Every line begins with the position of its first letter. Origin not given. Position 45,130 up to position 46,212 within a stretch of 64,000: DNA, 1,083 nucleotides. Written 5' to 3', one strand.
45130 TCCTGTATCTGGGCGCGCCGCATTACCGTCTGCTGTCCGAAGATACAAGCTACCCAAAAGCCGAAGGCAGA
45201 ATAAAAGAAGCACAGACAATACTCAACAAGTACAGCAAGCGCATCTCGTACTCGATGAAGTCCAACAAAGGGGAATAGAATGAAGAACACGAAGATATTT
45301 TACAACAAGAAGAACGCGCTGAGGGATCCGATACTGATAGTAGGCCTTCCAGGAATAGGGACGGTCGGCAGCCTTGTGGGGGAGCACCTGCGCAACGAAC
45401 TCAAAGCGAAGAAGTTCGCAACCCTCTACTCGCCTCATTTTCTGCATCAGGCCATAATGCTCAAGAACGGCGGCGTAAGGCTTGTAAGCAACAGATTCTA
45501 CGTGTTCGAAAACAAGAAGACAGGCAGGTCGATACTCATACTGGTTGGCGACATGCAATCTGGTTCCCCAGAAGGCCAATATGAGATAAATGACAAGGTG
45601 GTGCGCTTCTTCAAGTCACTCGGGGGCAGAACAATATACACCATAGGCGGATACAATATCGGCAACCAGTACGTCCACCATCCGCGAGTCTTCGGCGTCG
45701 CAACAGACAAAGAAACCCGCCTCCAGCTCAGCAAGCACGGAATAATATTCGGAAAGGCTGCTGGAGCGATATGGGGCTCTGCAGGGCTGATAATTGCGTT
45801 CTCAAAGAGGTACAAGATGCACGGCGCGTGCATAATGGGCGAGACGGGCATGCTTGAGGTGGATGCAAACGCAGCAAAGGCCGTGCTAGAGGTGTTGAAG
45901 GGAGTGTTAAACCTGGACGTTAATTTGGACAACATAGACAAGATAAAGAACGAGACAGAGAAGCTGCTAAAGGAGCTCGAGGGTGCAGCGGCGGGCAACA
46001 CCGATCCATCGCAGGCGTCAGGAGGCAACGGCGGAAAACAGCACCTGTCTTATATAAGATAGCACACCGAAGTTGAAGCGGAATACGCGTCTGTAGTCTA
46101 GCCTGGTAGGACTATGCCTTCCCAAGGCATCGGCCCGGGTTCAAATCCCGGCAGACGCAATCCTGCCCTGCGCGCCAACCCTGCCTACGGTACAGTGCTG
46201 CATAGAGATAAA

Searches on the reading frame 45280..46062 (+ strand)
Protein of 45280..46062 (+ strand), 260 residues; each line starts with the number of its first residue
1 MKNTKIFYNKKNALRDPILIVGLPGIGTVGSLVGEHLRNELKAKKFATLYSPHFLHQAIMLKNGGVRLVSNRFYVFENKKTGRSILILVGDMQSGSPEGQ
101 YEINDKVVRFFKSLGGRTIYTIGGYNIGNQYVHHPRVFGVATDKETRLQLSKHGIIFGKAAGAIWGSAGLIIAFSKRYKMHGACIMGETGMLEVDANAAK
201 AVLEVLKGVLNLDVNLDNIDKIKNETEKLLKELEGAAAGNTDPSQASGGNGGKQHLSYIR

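Call 14: search_protein_families(library=pfam, max_evalue=0.001, proteins=[window:45280-46062:+])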
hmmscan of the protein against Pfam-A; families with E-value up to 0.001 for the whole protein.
window:45280-46062:+ (260 aa): 1 family
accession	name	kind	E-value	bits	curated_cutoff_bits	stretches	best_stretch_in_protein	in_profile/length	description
PF09754.15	PAC2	-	4.1e-37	128.5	25.8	1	19-233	1-214/215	PAC2 family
